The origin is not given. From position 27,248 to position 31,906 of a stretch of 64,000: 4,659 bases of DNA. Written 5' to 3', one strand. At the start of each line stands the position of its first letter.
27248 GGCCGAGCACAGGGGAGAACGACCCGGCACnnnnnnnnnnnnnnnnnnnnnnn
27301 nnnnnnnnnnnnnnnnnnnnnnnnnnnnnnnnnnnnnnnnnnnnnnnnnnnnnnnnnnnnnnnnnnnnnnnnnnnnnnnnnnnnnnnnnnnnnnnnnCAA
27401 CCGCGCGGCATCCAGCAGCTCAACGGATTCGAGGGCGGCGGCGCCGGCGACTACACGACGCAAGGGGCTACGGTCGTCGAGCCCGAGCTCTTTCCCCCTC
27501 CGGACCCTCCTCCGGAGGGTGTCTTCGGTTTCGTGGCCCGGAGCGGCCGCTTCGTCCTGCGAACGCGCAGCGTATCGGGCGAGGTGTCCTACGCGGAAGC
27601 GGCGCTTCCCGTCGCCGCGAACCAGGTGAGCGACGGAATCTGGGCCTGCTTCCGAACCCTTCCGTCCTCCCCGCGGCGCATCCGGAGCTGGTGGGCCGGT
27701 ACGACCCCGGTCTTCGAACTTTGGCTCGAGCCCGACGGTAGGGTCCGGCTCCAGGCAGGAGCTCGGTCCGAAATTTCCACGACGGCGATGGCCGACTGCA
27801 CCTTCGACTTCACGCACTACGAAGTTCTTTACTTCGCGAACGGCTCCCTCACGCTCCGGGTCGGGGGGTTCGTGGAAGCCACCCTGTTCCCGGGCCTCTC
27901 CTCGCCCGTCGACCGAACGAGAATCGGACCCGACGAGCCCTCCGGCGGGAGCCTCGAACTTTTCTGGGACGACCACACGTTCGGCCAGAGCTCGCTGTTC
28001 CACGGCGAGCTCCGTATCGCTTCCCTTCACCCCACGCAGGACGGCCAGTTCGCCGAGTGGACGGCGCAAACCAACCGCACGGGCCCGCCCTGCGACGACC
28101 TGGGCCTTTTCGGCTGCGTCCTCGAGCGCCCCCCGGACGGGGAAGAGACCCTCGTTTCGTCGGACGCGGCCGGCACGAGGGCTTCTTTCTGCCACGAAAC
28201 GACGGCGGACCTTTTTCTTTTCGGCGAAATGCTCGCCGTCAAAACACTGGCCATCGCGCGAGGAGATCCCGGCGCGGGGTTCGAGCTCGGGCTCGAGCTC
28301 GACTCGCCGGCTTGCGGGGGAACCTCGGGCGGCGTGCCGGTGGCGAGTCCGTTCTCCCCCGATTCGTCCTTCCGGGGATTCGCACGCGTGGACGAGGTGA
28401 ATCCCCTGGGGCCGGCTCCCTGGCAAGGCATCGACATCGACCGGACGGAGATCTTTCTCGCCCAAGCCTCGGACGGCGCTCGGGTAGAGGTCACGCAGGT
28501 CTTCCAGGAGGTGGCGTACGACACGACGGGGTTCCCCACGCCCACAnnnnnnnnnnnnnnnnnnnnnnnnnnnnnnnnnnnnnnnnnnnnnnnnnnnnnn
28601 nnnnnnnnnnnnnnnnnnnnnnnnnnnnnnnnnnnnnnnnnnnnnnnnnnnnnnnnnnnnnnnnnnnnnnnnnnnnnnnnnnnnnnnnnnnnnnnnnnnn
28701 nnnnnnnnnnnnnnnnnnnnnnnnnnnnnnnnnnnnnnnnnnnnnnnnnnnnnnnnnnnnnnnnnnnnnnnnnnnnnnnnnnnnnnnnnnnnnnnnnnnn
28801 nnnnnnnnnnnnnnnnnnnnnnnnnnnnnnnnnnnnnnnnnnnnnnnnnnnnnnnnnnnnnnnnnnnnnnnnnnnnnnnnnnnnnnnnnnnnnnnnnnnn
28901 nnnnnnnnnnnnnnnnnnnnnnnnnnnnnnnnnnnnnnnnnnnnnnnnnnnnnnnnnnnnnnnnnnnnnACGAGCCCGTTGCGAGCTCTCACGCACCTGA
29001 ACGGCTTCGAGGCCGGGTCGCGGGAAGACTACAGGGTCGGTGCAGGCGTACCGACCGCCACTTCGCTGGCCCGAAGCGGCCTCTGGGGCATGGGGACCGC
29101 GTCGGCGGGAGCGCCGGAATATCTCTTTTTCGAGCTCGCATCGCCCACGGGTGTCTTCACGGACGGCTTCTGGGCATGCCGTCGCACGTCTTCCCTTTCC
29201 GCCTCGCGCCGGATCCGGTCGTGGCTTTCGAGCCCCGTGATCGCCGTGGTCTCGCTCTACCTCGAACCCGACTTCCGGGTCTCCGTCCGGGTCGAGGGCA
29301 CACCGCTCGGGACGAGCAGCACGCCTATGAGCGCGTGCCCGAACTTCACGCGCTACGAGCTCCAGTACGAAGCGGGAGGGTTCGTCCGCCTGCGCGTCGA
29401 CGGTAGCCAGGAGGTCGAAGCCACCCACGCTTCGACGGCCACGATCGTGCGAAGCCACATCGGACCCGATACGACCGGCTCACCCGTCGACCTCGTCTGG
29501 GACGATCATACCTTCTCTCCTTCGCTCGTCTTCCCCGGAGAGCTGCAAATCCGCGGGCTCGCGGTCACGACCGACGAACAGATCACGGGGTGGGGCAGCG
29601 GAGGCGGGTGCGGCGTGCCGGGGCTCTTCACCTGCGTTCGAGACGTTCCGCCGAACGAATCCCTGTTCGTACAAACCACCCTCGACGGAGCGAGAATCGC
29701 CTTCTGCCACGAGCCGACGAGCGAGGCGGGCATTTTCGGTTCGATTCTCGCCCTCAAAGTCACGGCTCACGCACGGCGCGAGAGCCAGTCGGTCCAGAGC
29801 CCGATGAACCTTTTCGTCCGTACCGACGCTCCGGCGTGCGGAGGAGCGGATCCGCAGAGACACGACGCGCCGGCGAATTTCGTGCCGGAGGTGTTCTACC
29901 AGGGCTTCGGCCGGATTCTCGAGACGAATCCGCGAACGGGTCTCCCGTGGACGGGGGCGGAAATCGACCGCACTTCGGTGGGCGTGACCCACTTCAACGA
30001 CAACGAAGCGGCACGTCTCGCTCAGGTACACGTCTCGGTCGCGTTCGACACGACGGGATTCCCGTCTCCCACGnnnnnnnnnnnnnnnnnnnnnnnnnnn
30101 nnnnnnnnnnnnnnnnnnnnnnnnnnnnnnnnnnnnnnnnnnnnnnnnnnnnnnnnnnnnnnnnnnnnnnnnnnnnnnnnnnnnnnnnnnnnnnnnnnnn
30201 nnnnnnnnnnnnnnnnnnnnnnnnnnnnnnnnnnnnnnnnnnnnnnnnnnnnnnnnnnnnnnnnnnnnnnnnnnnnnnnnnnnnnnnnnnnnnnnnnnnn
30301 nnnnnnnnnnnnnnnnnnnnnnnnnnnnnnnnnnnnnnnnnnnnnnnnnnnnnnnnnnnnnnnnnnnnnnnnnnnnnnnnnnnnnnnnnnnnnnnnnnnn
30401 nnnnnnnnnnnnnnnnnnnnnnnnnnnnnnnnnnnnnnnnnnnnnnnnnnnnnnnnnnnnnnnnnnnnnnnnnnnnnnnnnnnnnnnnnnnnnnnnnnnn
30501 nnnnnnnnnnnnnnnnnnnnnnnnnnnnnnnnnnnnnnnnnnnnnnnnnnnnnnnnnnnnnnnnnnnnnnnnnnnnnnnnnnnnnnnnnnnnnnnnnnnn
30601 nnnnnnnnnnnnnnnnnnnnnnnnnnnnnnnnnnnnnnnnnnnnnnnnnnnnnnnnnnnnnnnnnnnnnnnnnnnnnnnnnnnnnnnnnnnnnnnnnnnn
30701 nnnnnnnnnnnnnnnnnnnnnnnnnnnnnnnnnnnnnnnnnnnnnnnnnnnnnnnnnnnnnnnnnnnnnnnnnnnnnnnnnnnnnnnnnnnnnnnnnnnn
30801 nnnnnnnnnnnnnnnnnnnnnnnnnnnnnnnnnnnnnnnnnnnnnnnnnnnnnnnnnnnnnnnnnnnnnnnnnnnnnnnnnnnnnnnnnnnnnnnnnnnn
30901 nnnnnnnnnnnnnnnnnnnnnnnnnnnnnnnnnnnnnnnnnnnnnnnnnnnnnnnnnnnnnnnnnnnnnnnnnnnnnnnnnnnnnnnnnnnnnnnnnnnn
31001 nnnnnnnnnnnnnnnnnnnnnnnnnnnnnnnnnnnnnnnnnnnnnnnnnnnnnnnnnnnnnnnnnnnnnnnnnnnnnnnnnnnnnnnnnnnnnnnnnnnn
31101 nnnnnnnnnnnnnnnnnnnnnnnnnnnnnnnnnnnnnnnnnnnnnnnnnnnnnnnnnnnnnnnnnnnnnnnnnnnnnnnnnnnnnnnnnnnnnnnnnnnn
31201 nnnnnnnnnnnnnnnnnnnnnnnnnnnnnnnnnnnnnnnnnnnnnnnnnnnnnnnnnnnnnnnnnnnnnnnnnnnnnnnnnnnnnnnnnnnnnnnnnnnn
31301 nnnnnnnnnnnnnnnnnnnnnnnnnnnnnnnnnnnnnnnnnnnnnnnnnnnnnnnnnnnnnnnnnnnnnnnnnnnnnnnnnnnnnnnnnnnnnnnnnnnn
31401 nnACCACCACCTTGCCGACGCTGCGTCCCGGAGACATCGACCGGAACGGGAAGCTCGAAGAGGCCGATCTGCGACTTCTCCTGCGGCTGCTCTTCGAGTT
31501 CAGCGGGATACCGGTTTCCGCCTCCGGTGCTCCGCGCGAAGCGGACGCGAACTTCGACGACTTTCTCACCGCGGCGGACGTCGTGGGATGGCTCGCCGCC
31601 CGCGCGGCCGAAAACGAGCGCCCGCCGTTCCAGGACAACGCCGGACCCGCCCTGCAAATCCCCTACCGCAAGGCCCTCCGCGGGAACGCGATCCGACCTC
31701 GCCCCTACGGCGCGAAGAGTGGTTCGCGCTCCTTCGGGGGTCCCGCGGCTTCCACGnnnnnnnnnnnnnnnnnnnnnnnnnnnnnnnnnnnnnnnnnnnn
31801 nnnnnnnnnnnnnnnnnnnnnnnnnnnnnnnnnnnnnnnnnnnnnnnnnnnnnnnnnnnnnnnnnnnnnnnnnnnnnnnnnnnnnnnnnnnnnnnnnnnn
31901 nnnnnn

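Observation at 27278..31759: Giant secreted protein built from a tandem duplication of an uncharacterised ~400-aa Cys-containing domain, PT linkers and a C-terminal dockerin-like module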

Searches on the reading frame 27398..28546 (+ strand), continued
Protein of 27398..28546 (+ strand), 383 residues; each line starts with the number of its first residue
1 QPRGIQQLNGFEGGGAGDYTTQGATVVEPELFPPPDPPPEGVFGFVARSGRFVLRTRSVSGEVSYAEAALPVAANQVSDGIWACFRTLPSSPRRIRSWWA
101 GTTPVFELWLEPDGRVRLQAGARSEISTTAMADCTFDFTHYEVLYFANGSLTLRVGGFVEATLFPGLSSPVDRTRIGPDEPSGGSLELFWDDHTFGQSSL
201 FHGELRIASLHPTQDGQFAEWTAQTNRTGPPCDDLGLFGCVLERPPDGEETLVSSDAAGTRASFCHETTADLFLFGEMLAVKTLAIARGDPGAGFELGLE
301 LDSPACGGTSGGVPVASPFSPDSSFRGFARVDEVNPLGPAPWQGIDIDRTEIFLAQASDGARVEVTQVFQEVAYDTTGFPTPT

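Call 64: search_protein_families(library=pfam, max_evalue=0.01, proteins=[P0022, P0133, P0044, P0130, P0049, P0027, P0041])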
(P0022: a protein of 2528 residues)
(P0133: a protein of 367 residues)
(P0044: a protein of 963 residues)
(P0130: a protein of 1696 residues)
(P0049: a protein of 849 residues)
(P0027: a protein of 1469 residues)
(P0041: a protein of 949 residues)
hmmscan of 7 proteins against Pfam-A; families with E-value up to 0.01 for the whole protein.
P0022 (2528 aa): 1 family
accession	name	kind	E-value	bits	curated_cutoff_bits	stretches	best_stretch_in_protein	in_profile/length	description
PF00041.27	fn3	-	6.9e-08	33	25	1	2207-2316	2-81/84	Fibronectin type III domain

P0133 (367 aa): 0 families

P0044 (963 aa): 1 family
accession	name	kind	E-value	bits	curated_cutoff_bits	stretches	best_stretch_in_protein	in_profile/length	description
PF01833.30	TIG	-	3.8e-12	46.5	20.9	1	172-251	2-83/84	IPT/TIG domain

P0130 (1696 aa): 2 families
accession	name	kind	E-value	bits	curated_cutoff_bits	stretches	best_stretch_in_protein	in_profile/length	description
PF13229.12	Beta_helix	-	4e-36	124.5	25.9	3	720-880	10-149/158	Right handed beta helix region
PF05048.19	NosD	-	5.4e-19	68.9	23.6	2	1131-1285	32-172/212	Periplasmic copper-binding protein (NosD)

P0049 (849 aa): 2 families
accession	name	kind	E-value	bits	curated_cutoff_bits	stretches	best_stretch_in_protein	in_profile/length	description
PF00963.24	Cohesin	-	3.7e-07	30.9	24.1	1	670-757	16-106/139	Cohesin domain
PF00404.24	Dockerin_1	-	0.0001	22.8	22.9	1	791-837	2-49/57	Dockerin type I domain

P0027 (1469 aa): 1 family
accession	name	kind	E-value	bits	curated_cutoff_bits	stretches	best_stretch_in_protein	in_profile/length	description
PF21160.3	PrkC-like_PASTA-like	-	0.0057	17.5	27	0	1144-1176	32-64/74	Serine/threonine protein kinase-like, C-terminal PASTA-like domain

P0041 (949 aa): 0 families

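Call 68: fold_search(model_id=the predicted structure, library=viral)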
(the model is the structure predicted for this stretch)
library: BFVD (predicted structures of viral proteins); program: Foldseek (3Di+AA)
matches with E <= 10: 1769; with E <= 0.001: 424
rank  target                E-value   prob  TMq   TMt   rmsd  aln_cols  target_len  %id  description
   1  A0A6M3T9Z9            3.0e-20  1.00  0.74  0.54   4.1       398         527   19  Uncharacterized protein [Sphingomonas phage Kharn]
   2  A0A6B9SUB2            3.7e-18  1.00  0.72  0.80   4.6       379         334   20  (no name in the UniProt tables at hand)
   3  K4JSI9                9.6e-16  1.00  0.71  0.73   4.2       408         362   15  (no name in the UniProt tables at hand)
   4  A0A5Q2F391            6.2e-15  1.00  0.66  0.77   4.1       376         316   16  Uncharacterized protein [Serratia phage JS26]
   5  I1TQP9                1.2e-14  1.00  0.70  0.71   4.2       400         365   13  (no name in the UniProt tables at hand)
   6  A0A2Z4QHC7            6.2e-14  1.00  0.66  0.76   4.7       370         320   16  (no name in the UniProt tables at hand)
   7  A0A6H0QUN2            7.2e-14  1.00  0.74  0.81   3.5       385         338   12  (no name in the UniProt tables at hand)
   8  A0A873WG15            7.2e-14  1.00  0.65  0.77   3.9       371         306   14  Uncharacterized protein [Providencia phage Kokobel1]
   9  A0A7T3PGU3            7.2e-14  1.00  0.69  0.73   4.5       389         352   13  Virion structural protein [Achromobacter phage vB_AchrS_AchV4]
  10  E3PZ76                4.3e-12  1.00  0.38  0.43   8.5       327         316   12  Uncharacterized protein [Roseovarius sp. 217 phage 1]
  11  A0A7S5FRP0            5.1e-12  1.00  0.58  0.66   6.5       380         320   10  (no name in the UniProt tables at hand)
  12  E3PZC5                5.1e-12  1.00  0.59  0.67   5.7       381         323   11  Uncharacterized protein [Roseovarius sp. 217 phage 1]
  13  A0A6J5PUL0            7.5e-12  1.00  0.44  0.34  19.1       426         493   14  Coagulation factor 5/8 C-terminal domain containing protein [uncultured Caudovirales phage]
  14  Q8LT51                8.8e-12  1.00  0.58  0.60   7.3       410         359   13  Uncharacterized protein [Vibrio phage VpV262]
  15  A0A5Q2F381            1.3e-11  1.00  0.50  0.46   8.4       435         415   12  Uncharacterized protein [Serratia phage JS26]
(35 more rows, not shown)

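Call 72: find_homologous_proteins(query=A4, max_evalue=0.00001)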
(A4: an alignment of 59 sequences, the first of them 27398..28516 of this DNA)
Query A4 (59 sequences) (373 aa, profile of the alignment): 3 proteins with E <= 0.00001 among 8000 candidates.
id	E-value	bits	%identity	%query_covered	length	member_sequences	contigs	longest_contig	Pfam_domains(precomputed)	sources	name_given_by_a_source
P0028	4.4e-240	814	23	60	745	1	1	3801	-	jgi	jgi:hypothetical protein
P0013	5.2e-43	166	34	59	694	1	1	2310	-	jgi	jgi:hypothetical protein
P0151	7.4e-36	142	27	24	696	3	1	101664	-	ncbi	ncbi:hypothetical protein ACWDF9_08740 [Streptomyces rubiginosohelvolus]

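Call 73: list_cluster_members(proteins=[P0003, P0004, P0006, P0007, P0011, P0033, P0042, P0054, P0105, P0024])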
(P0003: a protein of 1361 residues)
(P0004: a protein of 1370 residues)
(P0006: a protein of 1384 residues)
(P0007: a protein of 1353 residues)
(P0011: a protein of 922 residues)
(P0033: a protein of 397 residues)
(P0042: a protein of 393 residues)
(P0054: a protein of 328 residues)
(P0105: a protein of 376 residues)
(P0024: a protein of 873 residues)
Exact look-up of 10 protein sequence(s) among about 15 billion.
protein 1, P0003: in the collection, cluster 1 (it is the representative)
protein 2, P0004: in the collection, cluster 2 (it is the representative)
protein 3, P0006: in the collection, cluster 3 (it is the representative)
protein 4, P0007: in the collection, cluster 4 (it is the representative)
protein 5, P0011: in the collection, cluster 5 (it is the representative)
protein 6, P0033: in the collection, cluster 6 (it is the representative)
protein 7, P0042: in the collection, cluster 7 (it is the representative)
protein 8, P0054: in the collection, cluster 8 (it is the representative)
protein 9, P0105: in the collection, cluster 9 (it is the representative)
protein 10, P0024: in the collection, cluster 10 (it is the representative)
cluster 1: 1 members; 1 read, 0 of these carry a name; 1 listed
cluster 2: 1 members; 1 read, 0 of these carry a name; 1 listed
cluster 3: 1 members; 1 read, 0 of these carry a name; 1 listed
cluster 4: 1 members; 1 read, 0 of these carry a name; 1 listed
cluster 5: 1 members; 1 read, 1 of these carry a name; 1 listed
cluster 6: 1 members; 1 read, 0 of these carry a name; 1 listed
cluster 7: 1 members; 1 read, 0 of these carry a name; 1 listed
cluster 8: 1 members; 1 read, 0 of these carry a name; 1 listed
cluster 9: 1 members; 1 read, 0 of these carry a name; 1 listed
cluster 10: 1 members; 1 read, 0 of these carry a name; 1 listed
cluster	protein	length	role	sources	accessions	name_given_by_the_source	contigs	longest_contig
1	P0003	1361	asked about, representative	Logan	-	-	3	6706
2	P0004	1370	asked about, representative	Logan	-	-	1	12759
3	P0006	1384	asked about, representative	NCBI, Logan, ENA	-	-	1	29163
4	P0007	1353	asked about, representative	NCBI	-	-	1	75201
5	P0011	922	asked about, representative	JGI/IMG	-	hypothetical protein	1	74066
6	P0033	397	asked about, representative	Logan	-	-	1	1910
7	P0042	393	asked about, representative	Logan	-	-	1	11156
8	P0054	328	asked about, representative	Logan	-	-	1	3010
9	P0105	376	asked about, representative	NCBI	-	-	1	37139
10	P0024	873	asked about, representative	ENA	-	-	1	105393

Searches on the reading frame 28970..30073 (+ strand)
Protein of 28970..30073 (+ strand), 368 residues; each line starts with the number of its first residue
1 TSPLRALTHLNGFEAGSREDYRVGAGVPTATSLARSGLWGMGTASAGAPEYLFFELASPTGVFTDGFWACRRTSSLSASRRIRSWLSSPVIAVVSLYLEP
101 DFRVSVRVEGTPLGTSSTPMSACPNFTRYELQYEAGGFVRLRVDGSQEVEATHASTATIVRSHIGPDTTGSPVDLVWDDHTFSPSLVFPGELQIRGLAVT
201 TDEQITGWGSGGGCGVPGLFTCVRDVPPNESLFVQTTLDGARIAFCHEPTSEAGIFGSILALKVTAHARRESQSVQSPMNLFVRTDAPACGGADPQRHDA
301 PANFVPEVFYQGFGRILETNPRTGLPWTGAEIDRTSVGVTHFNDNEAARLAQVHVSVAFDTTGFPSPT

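Call 5: search_protein_families(library=pfam, max_evalue=1, proteins=[window:28970-30073:+])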
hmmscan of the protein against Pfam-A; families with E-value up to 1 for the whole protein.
seq(368 aa): 0 families

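Call 22: search_protein_families(library=phrogs, max_evalue=0.1, proteins=[window:28997-30067:+])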
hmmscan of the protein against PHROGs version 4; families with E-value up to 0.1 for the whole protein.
window:28997-30067:+ (357 aa): 1 family
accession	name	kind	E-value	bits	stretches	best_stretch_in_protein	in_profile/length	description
phrog_6368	-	unknown function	0.002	18.4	1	209-330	214-324/328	-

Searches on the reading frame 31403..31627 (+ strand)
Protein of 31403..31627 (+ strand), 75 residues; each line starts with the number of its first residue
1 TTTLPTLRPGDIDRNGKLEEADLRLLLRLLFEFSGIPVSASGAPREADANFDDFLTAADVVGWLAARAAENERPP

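Call 69: search_protein_families(library=pfam, max_evalue=1, proteins=[window:31403-31627:+])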
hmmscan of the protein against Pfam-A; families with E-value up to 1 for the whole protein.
seq(75 aa): 4 families
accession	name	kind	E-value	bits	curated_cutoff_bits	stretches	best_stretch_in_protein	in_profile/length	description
PF00404.24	Dockerin_1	-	0.0011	19.5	22.9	1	9-60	1-49/57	Dockerin type I domain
PF13405.12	EF-hand_6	-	0.0045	17.1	25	1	11-30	10-29/30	EF-hand domain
PF00036.39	EF-hand_1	-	0.12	12.4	25.4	1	11-29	10-28/29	EF hand domain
PF13499.12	EF-hand_7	-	0.16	12.8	30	1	11-39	12-32/67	EF-hand domain pair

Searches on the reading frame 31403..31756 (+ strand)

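Call 5: search_protein_families(library=pfam, max_evalue=1, proteins=[window:31403-31756:+])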
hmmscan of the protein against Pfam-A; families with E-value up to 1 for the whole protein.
seq(118 aa): 2 families
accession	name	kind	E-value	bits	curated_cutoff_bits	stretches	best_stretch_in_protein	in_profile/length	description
PF00404.24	Dockerin_1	-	0.0036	17.9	22.9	1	9-60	1-49/57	Dockerin type I domain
PF13405.12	EF-hand_6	-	0.018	15.2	25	1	11-30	10-29/30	EF-hand domain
